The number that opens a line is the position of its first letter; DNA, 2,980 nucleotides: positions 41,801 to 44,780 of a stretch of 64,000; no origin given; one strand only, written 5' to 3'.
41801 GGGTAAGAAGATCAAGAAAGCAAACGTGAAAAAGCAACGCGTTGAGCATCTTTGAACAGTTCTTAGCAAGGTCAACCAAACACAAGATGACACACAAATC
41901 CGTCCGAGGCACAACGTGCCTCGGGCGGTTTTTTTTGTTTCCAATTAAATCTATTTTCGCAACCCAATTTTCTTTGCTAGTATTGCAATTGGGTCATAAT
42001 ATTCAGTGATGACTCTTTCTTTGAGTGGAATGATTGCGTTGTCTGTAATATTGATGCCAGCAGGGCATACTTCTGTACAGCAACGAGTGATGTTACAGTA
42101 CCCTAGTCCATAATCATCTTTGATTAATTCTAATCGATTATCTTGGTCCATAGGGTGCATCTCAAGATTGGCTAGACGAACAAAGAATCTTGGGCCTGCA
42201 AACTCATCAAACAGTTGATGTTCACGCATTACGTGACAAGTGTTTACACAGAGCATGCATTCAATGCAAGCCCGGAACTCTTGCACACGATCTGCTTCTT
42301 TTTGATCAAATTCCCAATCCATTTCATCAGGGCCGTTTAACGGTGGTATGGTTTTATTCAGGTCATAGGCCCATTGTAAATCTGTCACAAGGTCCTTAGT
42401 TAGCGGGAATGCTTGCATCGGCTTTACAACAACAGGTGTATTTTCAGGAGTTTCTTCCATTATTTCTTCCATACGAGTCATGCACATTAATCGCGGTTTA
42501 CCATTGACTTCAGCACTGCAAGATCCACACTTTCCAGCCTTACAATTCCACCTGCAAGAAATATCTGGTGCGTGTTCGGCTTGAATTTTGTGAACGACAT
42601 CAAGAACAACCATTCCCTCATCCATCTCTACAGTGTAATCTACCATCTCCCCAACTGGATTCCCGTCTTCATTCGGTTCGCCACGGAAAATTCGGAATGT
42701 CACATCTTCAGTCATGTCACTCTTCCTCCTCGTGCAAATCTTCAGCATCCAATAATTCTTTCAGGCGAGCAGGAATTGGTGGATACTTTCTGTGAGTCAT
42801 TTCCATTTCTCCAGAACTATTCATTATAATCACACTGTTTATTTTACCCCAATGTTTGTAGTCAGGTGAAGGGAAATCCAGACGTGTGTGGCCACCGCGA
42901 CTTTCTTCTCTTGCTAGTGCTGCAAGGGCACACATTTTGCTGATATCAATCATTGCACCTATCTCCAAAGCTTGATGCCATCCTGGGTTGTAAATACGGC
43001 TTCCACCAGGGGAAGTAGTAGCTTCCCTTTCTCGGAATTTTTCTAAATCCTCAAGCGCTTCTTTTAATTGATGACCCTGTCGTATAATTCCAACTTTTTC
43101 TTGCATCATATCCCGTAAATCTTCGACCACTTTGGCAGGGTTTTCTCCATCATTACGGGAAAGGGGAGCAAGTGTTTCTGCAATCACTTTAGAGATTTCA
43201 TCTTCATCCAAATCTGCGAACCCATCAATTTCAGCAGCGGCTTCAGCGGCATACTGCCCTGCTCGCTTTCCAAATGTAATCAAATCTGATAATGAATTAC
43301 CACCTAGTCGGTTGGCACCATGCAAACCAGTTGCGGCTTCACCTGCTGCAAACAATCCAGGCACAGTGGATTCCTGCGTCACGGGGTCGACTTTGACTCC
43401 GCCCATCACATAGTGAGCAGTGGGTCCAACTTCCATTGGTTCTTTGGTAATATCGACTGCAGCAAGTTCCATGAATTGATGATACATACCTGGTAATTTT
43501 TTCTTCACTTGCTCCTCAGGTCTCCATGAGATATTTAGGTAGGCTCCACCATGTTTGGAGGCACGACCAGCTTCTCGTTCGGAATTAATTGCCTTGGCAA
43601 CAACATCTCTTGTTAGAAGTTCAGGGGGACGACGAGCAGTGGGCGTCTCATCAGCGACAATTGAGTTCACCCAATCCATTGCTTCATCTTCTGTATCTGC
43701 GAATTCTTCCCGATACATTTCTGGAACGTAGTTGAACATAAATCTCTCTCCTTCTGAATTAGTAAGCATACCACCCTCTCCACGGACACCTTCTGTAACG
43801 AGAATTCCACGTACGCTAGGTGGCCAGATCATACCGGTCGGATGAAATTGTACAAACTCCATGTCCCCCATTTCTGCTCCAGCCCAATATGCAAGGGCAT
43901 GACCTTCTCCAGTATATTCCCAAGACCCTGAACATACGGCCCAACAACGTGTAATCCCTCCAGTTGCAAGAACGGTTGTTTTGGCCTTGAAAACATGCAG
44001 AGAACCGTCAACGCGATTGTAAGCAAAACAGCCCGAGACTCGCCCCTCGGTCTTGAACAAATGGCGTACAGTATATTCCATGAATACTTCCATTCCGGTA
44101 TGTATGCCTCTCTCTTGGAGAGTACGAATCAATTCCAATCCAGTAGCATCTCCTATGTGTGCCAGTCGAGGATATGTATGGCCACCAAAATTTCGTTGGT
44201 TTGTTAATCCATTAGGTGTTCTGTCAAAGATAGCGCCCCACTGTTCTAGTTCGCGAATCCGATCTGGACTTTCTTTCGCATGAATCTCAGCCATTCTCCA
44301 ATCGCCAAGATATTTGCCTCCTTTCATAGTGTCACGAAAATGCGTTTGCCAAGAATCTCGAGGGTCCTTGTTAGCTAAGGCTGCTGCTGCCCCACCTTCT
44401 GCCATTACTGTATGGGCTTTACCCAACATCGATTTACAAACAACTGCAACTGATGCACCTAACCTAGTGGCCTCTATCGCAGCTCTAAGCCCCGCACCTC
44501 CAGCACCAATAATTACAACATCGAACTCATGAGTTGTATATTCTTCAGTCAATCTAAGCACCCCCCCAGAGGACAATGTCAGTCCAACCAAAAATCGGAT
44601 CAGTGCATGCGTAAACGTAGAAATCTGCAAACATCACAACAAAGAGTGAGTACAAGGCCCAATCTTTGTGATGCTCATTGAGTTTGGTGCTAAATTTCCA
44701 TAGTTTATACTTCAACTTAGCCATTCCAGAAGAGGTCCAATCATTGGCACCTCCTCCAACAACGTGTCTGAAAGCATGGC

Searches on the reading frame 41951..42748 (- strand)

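Call 83: search_protein_families(library=pfam, proteins=[window:41951-42748:-], max_evalue=0.0001)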
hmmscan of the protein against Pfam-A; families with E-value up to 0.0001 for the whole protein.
window:41951-42748:- (265 aa): 2 families
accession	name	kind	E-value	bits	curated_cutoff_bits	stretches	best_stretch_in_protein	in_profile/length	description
PF13085.11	Fer2_3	-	1.7e-25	89.5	27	1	17-125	1-103/107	2Fe-2S iron-sulfur cluster binding domain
PF13183.11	Fer4_8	-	1e-08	36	27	1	158-232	2-68/68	4Fe-4S dicluster domain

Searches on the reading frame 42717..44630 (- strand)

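Call 83: search_protein_families(library=pfam, proteins=[window:42717-44630:-], max_evalue=0.0001)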
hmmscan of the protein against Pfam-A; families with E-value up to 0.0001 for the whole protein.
window:42717-44630:- (637 aa): 6 families
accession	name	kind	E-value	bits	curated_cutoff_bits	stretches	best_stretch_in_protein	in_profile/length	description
PF00890.30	FAD_binding_2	-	8.5e-91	305.6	20.4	1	37-447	1-414/414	FAD binding domain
PF02910.25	Succ_DH_flav_C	-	6e-26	91.3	20.8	1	503-615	2-115/130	Fumarate reductase flavoprotein C-term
PF07992.20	Pyr_redox_2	-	1e-08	35.4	26.1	1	36-235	1-118/291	Pyridine nucleotide-disulphide oxidoreductase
PF03486.20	HI0933_like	-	1.7e-08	34.7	50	0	37-70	2-36/244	HI0933-like protein Rossmann domain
PF01266.30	DAO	-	1.5e-06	28.4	27.9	1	37-146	1-93/353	FAD dependent oxidoreductase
PF12831.13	FAD_oxidored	-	2.2e-05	24.4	27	1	37-66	1-30/416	FAD dependent oxidoreductase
